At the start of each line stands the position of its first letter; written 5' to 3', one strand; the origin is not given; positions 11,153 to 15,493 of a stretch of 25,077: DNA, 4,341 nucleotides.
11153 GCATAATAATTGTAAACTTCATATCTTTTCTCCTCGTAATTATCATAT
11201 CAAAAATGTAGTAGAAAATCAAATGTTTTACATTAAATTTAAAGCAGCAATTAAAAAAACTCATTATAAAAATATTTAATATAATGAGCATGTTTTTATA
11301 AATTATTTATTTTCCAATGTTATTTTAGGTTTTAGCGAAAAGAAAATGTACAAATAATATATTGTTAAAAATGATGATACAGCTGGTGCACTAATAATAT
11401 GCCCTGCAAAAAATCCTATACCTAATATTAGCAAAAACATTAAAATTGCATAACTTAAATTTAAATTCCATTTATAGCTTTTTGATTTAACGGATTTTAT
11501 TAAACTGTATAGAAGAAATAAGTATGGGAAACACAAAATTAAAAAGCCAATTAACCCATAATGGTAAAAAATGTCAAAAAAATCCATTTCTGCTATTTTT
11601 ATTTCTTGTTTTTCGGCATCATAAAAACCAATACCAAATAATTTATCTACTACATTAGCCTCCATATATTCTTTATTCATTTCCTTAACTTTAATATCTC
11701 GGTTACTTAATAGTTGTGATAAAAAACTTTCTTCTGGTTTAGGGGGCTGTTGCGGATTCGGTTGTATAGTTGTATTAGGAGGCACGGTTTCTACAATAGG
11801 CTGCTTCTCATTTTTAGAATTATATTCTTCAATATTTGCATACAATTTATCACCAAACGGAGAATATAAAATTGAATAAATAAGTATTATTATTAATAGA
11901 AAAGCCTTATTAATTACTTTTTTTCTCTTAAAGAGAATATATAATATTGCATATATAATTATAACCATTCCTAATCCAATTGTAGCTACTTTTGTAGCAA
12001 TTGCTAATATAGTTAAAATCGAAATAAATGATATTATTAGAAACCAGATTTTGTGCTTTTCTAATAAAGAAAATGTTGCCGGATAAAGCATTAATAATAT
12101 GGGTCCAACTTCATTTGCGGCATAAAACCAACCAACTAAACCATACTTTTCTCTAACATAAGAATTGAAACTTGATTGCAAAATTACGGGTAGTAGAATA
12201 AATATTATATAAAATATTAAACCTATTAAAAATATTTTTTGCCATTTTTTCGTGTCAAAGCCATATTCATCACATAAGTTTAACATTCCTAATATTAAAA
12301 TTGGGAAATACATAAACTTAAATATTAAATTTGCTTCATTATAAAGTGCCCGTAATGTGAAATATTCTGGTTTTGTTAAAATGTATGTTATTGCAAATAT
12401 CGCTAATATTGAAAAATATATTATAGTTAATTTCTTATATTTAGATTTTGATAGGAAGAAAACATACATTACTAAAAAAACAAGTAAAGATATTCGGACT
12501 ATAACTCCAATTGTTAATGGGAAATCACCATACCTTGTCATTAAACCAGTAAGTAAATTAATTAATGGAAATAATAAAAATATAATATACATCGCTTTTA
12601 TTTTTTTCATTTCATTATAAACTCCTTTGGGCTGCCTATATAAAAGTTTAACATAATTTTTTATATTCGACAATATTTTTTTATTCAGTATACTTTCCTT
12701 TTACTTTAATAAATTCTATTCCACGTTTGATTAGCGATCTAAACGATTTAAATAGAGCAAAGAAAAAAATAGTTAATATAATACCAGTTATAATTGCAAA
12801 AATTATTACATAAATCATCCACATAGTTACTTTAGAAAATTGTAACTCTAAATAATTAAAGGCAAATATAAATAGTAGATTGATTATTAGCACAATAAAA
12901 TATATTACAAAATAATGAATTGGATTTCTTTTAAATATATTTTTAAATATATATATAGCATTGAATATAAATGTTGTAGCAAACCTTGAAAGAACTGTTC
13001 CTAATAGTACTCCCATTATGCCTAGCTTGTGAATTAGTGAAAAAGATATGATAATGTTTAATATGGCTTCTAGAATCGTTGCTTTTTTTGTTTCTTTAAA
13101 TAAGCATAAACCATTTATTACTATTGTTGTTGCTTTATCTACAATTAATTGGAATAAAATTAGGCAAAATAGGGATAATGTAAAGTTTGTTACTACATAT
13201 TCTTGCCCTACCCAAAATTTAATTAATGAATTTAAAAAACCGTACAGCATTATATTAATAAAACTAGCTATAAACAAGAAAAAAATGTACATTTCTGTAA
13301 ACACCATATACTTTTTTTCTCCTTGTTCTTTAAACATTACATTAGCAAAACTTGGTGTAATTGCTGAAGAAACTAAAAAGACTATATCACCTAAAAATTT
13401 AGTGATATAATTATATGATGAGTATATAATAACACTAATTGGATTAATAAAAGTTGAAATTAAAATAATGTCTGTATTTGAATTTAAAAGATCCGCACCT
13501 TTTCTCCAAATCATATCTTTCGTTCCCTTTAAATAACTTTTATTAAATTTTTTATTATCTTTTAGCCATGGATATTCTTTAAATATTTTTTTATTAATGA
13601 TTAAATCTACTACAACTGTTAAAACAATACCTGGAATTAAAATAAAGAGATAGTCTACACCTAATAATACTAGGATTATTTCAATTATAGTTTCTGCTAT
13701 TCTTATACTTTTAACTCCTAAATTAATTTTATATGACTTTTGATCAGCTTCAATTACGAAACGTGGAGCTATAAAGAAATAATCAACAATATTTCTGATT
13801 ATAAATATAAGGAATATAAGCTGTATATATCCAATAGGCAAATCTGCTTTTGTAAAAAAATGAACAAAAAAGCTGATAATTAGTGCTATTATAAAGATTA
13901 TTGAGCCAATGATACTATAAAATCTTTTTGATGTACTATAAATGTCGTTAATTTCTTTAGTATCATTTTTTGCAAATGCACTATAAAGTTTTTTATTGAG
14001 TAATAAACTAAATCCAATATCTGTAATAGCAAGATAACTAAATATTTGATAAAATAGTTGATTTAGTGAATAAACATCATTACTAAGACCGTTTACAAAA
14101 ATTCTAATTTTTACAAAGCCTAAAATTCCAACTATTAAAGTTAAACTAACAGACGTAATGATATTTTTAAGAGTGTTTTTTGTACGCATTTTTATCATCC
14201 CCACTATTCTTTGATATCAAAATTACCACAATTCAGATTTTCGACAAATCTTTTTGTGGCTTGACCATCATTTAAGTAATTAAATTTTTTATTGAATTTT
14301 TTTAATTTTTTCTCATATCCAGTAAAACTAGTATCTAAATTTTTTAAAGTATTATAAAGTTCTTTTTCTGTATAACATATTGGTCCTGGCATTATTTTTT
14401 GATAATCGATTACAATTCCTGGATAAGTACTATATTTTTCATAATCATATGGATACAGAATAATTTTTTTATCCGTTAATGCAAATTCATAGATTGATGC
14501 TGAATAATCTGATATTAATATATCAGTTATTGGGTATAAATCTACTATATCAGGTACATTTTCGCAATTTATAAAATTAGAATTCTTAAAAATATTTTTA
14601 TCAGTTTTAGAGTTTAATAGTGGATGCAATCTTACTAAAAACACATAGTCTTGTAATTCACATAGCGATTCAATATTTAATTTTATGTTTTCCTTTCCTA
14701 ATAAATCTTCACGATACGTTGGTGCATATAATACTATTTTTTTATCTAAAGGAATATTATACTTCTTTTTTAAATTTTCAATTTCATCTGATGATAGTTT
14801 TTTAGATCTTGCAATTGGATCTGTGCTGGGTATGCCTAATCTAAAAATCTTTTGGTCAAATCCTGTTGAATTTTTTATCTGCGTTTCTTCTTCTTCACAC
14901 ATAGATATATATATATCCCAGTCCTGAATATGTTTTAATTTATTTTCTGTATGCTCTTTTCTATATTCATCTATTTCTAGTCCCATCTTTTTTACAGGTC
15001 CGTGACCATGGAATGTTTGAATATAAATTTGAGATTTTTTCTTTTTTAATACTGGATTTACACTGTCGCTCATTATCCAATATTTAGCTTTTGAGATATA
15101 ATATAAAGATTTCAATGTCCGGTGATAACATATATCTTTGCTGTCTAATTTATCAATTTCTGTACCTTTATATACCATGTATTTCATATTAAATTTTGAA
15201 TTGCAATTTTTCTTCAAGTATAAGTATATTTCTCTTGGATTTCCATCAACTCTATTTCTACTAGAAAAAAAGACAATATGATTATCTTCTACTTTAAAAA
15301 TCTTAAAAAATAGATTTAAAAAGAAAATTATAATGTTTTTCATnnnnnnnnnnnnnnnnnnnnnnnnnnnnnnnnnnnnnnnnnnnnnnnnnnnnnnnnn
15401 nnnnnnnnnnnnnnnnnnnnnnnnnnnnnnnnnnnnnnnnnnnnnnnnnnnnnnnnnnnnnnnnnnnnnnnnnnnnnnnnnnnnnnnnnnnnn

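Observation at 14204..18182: Candidate pathway for an unusual CDP-activated amino-alcohol phosphate: OCD-like reductase + LicC-PLP fusion + TagF-like transferase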

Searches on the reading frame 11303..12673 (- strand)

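Call 3: search_protein_families(library=pfam, proteins=[window:11303-12673:-])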
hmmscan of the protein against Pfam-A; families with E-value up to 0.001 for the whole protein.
window:11303-12673:- (456 aa): 2 families
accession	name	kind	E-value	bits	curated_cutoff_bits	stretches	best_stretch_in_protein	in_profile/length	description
PF13425.11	O-antigen_lig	-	1.7e-61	208.9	31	1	26-448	6-460/462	O-antigen ligase like membrane protein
PF04932.20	Wzy_C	-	0.00054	20.2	31.7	0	214-280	2-69/149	O-Antigen ligase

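Call 5: search_protein_families(library=ncbifam, proteins=[window:11303-12673:-], max_evalue=0.01)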
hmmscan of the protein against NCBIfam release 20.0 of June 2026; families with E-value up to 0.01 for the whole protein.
window:11303-12673:- (456 aa): 0 families

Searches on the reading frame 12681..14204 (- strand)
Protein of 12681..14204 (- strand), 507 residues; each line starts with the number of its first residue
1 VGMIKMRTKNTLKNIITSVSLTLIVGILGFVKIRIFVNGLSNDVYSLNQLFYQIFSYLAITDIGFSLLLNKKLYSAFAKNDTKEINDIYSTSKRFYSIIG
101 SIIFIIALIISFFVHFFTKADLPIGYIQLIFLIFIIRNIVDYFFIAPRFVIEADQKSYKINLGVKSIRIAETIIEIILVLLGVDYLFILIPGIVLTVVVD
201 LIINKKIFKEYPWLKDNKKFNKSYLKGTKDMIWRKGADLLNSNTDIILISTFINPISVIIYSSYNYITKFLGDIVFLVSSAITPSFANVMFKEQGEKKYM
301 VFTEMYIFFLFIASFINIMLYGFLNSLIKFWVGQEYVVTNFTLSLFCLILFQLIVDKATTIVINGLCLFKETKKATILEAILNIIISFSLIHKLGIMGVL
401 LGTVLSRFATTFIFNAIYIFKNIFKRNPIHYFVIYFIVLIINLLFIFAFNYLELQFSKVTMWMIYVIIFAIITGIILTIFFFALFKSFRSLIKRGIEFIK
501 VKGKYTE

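Call 3: search_protein_families(library=pfam, proteins=[window:12681-14204:-])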
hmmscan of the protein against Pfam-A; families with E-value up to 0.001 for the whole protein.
window:12681-14204:- (507 aa): 1 family
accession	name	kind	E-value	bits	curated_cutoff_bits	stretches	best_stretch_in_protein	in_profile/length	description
PF01943.22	Polysacc_synt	-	0.00075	19.4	28.2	1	12-288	2-272/274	Polysaccharide biosynthesis protein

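Call 5: search_protein_families(library=ncbifam, proteins=[window:12681-14204:-], max_evalue=0.01)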
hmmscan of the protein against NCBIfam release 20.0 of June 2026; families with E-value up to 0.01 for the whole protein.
window:12681-14204:- (507 aa): 0 families

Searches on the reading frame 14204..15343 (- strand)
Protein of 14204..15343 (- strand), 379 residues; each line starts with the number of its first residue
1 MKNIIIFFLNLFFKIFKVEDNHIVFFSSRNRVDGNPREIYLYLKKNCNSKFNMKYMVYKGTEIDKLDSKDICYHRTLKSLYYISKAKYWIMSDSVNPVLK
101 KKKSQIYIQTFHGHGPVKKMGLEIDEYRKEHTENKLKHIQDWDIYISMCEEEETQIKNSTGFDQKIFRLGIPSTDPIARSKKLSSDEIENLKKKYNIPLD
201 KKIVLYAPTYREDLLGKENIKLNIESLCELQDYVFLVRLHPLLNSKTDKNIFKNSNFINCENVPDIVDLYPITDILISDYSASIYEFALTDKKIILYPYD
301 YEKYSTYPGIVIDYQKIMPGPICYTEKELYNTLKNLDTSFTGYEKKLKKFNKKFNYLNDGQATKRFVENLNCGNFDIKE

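Call 3: search_protein_families(library=pfam, proteins=[window:14204-15343:-])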
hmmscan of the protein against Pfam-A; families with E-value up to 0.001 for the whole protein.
window:14204-15343:- (379 aa): 1 family
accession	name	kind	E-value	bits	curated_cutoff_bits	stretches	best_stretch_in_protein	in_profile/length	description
PF04464.20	Glyphos_transf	-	2.2e-81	274.1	22.1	1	16-369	9-364/367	CDP-Glycerol:Poly(glycerophosphate) glycerophosphotransferase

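Call 5: search_protein_families(library=ncbifam, proteins=[window:14204-15343:-], max_evalue=0.01)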
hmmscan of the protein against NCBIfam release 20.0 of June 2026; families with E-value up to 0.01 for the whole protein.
window:14204-15343:- (379 aa): 5 families
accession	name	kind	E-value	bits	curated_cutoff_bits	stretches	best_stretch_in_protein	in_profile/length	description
NF041712.1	techglyph_taseTarF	equivalog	1.2e-54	185.8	550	1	3-370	7-386/388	teichoic acid glycerol-phosphate transferase TarF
NF041713.1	Tar_polymTarL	equivalog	5.9e-31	107.7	1000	1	13-370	202-559/562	teichoic acid ribitol-phosphate polymerase TarL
NF041711.1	TagprimaseTarB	equivalog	3.9e-27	95.4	500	1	4-353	11-346/362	teichoic acid glycerol-phosphate primase TarB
TIGR04396.2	surf_polysacc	subfamily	0.00024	20.4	125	1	229-371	219-360/427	surface carbohydrate biosynthesis protein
TIGR03568.1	NeuC_NnaA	equivalog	0.0037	16.2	235.9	1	150-236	153-239/365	UDP-N-acetylglucosamine 2-epimerase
